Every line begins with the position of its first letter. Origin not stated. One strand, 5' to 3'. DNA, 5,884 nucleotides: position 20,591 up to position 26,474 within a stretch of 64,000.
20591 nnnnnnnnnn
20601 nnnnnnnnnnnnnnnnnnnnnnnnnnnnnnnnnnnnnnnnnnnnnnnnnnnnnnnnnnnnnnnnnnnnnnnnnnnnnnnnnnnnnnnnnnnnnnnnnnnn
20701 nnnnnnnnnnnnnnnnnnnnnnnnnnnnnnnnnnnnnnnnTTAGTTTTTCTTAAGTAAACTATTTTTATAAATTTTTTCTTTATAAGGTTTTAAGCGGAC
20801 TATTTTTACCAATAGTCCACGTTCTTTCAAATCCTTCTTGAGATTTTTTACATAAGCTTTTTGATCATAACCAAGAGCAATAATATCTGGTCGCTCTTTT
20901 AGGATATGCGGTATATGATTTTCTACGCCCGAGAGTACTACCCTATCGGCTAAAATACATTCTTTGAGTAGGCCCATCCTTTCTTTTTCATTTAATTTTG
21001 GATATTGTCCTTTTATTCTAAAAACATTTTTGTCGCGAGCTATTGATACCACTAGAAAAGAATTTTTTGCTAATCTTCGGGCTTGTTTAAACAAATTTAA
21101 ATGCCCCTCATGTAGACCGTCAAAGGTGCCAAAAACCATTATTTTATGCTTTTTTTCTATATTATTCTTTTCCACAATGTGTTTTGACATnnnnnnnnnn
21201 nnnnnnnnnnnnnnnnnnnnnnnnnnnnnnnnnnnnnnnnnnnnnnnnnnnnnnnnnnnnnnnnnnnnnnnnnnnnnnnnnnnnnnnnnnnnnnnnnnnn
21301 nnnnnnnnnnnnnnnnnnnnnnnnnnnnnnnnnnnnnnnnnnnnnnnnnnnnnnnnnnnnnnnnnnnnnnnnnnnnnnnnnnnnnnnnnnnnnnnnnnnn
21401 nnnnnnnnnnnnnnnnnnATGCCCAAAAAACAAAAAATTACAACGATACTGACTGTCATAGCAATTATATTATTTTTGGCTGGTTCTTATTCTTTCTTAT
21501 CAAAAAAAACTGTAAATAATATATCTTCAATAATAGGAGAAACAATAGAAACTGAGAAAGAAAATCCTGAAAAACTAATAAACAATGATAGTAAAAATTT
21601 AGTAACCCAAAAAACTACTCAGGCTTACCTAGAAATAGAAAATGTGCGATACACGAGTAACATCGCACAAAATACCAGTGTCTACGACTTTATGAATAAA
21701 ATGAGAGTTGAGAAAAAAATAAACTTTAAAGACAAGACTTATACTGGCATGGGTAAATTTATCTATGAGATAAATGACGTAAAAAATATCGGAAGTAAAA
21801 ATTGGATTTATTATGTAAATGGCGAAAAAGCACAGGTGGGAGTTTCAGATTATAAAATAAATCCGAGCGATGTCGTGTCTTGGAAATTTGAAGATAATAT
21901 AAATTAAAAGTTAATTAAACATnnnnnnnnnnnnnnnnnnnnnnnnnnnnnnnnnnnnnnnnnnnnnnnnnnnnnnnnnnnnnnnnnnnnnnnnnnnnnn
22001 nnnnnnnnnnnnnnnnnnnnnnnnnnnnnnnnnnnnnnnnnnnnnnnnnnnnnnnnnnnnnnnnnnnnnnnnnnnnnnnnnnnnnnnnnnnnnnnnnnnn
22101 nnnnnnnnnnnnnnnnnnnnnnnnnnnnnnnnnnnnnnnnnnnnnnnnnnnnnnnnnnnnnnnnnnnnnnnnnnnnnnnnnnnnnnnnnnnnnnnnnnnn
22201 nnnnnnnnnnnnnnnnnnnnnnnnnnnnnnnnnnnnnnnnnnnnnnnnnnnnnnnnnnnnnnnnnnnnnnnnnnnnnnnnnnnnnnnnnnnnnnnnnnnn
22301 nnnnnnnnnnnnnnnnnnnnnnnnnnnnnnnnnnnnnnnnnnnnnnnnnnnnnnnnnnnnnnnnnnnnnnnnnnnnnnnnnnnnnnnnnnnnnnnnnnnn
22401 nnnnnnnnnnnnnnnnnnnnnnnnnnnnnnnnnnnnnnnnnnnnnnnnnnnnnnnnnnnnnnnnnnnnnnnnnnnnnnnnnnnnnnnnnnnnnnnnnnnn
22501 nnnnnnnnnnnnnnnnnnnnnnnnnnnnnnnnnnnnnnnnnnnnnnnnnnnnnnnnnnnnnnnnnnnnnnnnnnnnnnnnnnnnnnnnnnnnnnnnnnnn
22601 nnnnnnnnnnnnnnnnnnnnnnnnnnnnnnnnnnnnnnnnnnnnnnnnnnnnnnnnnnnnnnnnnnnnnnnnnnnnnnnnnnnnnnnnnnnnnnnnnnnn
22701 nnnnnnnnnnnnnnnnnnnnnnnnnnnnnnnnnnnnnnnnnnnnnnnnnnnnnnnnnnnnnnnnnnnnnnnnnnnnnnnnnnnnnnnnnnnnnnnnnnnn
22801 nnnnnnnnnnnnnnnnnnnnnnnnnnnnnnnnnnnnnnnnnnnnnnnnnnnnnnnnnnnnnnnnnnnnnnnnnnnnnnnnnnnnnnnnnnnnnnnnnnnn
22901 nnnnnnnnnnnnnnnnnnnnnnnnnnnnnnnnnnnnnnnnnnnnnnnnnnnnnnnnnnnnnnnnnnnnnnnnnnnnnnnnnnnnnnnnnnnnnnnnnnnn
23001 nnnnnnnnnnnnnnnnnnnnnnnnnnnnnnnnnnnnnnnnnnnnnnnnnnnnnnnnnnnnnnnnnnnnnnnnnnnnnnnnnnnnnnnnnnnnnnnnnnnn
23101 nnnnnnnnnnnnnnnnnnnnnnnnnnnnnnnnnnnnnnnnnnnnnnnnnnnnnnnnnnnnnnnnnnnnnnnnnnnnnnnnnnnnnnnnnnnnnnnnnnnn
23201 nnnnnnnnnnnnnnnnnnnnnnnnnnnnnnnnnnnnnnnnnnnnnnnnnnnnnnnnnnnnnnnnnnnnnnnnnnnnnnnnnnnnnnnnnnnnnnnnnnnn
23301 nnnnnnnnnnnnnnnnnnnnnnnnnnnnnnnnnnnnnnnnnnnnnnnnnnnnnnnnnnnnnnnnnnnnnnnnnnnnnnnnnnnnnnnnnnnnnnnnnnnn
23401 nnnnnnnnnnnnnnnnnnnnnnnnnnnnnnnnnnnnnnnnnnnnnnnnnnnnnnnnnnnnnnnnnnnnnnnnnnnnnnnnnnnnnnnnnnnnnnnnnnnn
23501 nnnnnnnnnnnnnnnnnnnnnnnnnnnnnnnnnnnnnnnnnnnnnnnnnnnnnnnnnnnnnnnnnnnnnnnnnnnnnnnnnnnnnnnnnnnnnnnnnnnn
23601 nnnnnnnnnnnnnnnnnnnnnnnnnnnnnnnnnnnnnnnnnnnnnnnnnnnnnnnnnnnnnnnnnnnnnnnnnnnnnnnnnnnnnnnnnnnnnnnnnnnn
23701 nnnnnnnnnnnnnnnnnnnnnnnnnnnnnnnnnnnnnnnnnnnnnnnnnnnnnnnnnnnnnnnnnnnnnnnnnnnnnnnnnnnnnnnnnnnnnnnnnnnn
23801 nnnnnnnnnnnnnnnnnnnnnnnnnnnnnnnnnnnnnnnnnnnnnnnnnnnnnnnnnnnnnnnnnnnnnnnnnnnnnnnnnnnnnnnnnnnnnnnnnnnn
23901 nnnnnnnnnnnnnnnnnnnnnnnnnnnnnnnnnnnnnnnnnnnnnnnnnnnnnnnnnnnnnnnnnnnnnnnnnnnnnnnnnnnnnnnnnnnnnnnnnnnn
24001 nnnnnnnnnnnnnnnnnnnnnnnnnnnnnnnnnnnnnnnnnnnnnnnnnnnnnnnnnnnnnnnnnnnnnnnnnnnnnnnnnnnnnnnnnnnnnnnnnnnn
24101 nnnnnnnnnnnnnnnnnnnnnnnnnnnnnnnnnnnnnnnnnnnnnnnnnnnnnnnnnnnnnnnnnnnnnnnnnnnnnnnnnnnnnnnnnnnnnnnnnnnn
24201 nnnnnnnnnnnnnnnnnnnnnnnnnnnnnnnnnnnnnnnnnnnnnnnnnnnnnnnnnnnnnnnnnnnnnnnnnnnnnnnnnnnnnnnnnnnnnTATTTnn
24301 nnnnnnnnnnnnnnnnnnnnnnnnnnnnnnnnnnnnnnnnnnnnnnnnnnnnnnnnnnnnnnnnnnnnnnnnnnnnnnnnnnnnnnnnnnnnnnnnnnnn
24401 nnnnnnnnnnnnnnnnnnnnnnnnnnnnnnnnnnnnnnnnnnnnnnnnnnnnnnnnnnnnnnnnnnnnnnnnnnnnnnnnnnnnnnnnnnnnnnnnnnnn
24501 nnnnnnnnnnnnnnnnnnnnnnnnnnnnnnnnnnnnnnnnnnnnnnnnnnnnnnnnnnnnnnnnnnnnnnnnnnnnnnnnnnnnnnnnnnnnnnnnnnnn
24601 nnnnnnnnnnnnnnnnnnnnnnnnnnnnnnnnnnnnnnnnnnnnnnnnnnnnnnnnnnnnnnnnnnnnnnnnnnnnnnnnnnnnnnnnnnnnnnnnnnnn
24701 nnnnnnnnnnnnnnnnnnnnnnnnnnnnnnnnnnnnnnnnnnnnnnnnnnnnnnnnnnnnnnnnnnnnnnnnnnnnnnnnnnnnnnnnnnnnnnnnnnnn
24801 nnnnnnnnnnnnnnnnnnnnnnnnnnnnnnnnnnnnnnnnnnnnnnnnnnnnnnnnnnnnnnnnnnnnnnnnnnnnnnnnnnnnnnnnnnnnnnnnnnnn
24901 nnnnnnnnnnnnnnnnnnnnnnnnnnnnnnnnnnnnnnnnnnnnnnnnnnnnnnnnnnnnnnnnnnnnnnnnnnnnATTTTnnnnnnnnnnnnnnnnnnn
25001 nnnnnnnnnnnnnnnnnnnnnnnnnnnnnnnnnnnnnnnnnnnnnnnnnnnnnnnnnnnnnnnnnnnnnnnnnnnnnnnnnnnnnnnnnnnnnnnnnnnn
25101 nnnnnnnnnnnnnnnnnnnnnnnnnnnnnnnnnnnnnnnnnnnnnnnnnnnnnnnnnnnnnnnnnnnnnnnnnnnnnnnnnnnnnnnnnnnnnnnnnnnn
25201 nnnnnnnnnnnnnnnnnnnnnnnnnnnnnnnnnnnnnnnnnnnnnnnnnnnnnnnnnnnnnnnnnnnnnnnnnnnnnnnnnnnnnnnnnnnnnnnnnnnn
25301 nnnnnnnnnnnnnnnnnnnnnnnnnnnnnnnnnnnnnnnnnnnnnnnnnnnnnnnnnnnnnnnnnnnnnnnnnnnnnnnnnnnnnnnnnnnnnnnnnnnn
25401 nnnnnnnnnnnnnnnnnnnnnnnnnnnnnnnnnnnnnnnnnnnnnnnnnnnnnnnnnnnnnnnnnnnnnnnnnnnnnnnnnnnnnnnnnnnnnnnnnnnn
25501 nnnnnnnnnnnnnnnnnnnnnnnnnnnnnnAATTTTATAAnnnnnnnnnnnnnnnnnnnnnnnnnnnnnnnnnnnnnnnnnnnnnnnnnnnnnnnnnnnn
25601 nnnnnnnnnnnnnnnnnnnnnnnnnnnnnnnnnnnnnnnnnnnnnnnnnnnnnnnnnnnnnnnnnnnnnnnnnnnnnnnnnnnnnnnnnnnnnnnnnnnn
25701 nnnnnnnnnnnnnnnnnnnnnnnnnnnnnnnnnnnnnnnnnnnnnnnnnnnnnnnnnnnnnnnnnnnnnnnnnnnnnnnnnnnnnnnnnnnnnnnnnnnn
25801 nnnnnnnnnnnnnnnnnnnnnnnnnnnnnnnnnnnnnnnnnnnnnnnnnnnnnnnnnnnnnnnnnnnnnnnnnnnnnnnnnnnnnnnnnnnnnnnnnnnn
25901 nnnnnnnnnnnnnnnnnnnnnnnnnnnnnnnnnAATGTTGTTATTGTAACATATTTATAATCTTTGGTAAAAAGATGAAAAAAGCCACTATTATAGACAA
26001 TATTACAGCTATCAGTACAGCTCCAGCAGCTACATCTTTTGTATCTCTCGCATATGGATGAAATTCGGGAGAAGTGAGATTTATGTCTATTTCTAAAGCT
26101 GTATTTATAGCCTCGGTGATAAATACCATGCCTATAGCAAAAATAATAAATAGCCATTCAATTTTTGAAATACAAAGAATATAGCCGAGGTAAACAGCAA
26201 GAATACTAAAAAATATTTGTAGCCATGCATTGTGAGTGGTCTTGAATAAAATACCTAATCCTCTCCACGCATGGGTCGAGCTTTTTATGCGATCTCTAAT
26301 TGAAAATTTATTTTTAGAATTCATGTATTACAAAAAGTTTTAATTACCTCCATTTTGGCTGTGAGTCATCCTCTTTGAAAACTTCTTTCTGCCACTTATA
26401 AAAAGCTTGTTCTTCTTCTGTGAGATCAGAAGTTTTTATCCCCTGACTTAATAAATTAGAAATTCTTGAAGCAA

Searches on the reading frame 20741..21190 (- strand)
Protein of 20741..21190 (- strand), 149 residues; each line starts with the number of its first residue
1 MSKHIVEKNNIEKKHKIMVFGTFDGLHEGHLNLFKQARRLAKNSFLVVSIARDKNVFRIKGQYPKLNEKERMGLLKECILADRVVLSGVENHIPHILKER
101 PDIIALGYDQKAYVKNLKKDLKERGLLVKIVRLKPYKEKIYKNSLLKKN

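Call 66: search_protein_families(library=pfam, proteins=[window:20741-21190:-], max_evalue=0.01)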
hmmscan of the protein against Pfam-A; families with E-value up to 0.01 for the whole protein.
window:20741-21190:- (149 aa): 3 families
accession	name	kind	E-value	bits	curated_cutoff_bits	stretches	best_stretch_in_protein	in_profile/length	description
PF01467.32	CTP_transf_like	-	4.7e-14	53.2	21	1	19-134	2-117/133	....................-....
PF06574.18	FAD_syn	-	1.8e-07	31.5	27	1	12-47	4-39/158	FAD synthetase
PF02569.21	Pantoate_ligase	-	0.00013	21.7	20.7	1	9-57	16-61/268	Pantoate-beta-alanine ligase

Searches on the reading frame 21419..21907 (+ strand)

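Call 66: search_protein_families(library=pfam, proteins=[window:21419-21907:+], max_evalue=0.01)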
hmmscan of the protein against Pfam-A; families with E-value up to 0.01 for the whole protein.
window:21419-21907:+ (162 aa): 2 families
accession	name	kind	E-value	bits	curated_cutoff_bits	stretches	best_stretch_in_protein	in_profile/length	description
PF14478.12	DUF4430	-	5.1e-11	43.3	23.8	1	86-158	2-71/72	Domain of unknown function (DUF4430)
PF06705.16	SF-assemblin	-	0.0051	16.6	30.6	1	30-129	99-198/247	SF-assemblin/beta giardin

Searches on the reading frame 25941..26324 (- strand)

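Call 66: search_protein_families(library=pfam, proteins=[window:25941-26324:-], max_evalue=0.01)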
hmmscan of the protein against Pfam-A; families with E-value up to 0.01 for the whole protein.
window:25941-26324:- (127 aa): 1 family
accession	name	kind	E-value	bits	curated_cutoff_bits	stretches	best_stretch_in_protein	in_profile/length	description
PF01219.24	DAGK_prokar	-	6.8e-29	100.1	22.3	1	18-118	2-102/102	Prokaryotic diacylglycerol kinase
